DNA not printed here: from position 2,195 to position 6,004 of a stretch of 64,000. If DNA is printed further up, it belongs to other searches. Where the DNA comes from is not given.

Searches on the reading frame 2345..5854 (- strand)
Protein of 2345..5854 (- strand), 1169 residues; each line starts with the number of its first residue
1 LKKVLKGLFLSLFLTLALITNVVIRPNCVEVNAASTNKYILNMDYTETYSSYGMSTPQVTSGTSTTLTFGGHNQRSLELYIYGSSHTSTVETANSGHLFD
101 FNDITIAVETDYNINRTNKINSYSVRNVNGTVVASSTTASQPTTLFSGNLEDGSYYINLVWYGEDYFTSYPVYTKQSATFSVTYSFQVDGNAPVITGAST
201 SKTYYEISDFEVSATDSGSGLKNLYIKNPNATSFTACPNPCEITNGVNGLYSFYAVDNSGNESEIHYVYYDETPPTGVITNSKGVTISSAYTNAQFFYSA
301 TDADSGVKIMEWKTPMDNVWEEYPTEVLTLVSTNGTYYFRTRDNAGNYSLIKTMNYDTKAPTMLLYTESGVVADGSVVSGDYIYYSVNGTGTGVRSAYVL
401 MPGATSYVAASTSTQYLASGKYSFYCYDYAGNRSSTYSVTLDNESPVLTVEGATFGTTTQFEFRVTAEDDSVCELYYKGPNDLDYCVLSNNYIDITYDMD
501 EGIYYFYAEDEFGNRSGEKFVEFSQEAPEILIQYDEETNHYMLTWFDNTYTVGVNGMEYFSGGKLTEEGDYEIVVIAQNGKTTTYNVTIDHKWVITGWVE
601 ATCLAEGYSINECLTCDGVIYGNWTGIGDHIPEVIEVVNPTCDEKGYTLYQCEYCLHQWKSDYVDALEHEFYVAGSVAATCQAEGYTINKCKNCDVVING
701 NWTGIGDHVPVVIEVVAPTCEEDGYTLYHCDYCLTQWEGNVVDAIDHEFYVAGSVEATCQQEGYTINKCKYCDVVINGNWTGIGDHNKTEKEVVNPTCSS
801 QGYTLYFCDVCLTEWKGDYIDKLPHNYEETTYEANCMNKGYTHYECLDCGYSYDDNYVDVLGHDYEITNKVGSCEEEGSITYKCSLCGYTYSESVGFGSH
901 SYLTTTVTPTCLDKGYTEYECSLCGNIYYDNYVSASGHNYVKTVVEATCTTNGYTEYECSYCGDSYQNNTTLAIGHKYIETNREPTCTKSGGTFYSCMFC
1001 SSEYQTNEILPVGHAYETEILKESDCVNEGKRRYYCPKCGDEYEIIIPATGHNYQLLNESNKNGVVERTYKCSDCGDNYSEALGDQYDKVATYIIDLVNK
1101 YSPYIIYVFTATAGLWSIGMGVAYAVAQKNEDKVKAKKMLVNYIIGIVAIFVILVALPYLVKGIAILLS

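Call 17: search_protein_families(library=pfam, proteins=[window:2345-5854:-], max_evalue=0.001)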
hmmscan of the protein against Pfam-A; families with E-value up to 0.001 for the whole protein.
window:2345-5854:- (1169 aa): 1 family
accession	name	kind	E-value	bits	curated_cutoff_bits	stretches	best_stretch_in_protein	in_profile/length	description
PF11503.13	YNR034W-A-like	-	0.00019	21.7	25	0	624-652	23-52/72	YNR034W-A-like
